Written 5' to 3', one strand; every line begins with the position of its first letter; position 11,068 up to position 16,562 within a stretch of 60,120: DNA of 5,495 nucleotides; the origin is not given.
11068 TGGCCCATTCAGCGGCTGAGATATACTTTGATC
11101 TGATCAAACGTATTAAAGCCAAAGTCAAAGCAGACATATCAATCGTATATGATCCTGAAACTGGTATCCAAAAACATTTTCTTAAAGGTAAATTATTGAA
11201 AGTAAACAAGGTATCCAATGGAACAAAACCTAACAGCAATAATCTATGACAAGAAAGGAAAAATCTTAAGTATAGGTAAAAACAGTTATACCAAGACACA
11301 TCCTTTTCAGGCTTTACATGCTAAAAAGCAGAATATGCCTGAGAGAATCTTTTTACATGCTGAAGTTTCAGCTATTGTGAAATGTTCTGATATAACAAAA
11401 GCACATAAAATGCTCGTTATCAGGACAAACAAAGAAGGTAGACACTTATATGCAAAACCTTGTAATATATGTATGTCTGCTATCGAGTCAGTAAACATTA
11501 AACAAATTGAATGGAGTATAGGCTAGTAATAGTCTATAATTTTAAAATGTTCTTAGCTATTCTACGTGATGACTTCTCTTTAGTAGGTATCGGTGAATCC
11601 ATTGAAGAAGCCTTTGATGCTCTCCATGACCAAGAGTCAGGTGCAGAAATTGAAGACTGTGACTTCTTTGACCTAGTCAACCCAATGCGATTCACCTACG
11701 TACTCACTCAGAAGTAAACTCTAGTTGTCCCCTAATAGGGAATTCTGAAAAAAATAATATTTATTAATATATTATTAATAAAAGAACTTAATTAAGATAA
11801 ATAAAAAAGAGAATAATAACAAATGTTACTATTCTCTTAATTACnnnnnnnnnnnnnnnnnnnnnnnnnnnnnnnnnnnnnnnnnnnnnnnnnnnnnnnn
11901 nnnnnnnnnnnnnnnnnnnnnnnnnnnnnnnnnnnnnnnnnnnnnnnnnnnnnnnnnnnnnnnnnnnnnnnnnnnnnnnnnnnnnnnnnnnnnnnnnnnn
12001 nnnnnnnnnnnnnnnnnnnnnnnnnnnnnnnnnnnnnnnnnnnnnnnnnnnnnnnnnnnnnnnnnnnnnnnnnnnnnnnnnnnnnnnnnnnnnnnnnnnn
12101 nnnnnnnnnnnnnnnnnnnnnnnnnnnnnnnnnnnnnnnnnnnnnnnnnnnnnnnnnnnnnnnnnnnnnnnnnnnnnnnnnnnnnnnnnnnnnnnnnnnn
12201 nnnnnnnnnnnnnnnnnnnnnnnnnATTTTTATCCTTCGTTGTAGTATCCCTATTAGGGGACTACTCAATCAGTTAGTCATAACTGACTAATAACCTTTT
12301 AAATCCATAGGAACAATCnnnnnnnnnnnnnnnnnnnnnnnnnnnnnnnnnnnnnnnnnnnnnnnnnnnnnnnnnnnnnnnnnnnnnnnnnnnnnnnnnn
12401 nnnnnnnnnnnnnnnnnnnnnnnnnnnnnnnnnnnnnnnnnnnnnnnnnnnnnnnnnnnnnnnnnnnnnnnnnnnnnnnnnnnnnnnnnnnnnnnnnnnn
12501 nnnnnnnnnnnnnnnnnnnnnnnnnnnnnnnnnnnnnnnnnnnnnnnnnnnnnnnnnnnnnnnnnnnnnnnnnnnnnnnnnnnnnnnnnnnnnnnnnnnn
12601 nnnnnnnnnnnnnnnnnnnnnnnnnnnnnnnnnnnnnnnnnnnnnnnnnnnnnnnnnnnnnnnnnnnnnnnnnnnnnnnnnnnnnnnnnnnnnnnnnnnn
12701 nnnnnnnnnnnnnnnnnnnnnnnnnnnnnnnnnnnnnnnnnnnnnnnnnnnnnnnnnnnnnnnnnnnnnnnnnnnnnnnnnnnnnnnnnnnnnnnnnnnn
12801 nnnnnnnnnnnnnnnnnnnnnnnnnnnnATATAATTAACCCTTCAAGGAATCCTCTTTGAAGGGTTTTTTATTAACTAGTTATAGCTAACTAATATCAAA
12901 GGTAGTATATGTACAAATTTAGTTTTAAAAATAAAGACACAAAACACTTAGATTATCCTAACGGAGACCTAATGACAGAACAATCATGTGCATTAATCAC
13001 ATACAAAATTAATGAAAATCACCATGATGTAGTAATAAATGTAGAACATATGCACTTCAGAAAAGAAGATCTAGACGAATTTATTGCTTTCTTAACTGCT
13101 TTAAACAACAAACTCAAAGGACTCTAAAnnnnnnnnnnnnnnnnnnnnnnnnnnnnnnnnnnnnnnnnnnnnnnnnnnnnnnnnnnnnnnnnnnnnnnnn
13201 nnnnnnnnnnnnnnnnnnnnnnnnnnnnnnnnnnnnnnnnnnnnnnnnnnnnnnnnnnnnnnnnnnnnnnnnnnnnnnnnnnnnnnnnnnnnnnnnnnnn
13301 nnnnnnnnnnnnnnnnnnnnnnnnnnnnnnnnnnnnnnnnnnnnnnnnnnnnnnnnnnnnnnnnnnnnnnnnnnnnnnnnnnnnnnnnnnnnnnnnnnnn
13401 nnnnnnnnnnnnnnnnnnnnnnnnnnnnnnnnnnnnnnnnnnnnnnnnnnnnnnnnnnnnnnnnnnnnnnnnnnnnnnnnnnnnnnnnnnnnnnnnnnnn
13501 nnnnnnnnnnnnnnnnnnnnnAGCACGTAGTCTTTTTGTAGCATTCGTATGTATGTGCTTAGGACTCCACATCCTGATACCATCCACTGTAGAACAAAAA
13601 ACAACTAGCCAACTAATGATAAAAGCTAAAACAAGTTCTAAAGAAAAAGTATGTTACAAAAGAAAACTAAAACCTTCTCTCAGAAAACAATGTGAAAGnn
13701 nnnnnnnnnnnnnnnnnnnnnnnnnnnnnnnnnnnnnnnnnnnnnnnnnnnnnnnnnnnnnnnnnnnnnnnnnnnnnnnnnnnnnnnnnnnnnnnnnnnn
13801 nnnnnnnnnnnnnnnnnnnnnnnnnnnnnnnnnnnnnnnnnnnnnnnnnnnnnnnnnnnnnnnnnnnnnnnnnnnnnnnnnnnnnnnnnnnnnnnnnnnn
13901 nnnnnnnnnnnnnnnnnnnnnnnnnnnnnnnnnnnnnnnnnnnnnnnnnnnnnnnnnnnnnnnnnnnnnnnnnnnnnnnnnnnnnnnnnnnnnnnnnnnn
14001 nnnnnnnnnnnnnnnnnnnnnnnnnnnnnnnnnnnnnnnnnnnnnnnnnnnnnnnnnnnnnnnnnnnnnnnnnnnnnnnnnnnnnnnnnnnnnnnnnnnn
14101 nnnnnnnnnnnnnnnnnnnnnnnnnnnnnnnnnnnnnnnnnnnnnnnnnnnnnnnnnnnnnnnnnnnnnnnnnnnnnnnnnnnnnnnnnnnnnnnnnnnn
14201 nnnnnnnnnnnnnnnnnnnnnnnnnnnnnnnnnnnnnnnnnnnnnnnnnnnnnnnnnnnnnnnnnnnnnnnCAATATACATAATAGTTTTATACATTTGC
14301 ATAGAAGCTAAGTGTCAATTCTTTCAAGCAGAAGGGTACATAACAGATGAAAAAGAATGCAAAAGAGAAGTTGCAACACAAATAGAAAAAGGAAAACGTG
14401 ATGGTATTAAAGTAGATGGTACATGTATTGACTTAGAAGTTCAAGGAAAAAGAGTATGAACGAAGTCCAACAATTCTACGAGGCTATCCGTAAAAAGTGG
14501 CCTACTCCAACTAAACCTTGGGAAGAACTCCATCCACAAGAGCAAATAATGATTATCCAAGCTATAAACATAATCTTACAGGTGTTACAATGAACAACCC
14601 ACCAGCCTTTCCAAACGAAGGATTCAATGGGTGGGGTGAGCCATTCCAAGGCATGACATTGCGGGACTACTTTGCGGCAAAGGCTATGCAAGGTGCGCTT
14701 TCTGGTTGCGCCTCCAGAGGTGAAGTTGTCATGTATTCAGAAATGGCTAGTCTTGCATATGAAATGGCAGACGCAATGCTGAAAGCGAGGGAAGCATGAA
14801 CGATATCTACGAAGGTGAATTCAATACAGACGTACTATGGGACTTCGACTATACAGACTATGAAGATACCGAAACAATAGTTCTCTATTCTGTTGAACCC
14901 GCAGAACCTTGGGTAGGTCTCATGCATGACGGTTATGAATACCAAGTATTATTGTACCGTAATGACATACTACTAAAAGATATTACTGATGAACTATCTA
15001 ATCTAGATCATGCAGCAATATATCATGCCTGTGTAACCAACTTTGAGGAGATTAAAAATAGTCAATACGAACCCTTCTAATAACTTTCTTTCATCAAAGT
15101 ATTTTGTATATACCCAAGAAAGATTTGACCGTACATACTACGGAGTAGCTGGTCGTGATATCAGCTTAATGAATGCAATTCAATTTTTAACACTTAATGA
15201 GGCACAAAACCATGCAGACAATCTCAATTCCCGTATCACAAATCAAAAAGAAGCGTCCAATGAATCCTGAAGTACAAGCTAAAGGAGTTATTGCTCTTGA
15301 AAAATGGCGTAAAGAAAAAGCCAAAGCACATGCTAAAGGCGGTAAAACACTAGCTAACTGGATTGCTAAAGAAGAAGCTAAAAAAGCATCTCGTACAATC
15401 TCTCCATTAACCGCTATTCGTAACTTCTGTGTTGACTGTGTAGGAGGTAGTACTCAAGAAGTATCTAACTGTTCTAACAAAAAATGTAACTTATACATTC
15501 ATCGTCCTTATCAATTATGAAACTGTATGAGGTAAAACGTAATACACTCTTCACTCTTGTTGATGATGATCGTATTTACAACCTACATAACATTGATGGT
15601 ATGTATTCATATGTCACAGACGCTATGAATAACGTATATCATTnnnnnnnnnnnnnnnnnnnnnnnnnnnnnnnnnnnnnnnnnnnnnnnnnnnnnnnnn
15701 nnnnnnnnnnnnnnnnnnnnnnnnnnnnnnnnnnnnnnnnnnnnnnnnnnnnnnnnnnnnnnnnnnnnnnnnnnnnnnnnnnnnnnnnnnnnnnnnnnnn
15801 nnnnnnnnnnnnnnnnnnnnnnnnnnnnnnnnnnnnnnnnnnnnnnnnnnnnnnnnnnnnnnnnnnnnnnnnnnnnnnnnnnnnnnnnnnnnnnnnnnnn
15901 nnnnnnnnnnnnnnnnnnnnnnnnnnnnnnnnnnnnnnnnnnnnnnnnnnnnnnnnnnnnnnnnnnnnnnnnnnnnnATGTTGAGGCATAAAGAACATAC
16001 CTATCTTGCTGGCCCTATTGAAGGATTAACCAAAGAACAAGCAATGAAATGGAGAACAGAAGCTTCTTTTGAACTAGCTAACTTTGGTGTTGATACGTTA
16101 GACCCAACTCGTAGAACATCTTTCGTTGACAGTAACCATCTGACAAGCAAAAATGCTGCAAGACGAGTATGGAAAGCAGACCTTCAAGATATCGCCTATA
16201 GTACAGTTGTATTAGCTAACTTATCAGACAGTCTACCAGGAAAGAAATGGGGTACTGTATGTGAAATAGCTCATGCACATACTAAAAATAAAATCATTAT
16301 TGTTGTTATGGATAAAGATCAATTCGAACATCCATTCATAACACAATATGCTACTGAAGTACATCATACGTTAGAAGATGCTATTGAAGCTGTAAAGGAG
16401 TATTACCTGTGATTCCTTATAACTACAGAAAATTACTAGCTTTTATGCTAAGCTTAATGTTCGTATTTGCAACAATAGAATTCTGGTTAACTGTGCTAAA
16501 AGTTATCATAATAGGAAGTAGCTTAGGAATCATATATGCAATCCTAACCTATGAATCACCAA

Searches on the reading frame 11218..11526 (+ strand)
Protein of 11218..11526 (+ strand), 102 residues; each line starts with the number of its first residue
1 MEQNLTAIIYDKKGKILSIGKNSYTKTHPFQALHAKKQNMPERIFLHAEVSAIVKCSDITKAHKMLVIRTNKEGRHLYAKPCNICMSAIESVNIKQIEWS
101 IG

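Call 41: search_protein_families(library=pfam, max_evalue=0.01, proteins=[window:11218-11526:+])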
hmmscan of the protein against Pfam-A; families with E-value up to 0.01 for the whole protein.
window:11218-11526:+ (102 aa): 2 families
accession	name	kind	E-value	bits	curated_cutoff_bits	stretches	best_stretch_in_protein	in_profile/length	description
PF00383.29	dCMP_cyt_deam_1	-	6.4e-08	32.9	25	1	4-97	25-98/102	Cytidine and deoxycytidylate deaminase zinc-binding region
PF14437.12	MafB19-deam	-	0.002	18.4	27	1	4-97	24-97/142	MafB19-like deaminase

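Call 44: search_protein_families(library=ncbifam, max_evalue=0.001, proteins=[window:11218-11526:+])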
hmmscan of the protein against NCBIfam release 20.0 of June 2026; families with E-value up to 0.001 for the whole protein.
window:11218-11526:+ (102 aa): 0 families

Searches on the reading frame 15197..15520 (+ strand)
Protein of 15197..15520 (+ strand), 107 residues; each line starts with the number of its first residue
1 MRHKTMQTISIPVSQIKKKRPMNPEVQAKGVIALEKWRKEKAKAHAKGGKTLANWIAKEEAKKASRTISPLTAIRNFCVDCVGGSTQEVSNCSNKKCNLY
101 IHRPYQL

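Call 41: search_protein_families(library=pfam, max_evalue=0.01, proteins=[window:15197-15520:+])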
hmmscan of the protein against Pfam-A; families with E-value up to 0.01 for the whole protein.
window:15197-15520:+ (107 aa): 1 family
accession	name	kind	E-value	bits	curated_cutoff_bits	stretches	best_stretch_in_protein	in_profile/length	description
PF14260.11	zf-C4pol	-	0.0056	17.4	28.9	1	63-100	30-67/70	C4-type zinc-finger of DNA polymerase delta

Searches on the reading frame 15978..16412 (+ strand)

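Call 42: search_protein_families(library=pfam, max_evalue=0.01, proteins=[window:15978-16412:+])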
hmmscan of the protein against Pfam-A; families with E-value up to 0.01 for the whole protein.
window:15978-16412:+ (144 aa): 2 families
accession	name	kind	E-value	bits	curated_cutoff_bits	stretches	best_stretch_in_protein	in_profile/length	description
PF05014.21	Nuc_deoxyrib_tr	-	5.1e-08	33.5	28.8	1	9-114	2-100/117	Nucleoside 2-deoxyribosyltransferase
PF15891.11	Nuc_deoxyri_tr2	-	3e-06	27.9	30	1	9-112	5-103/105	Nucleoside 2-deoxyribosyltransferase like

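Call 44: search_protein_families(library=ncbifam, max_evalue=0.001, proteins=[window:15978-16412:+])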
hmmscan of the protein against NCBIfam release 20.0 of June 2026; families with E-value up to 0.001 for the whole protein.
window:15978-16412:+ (144 aa): 0 families
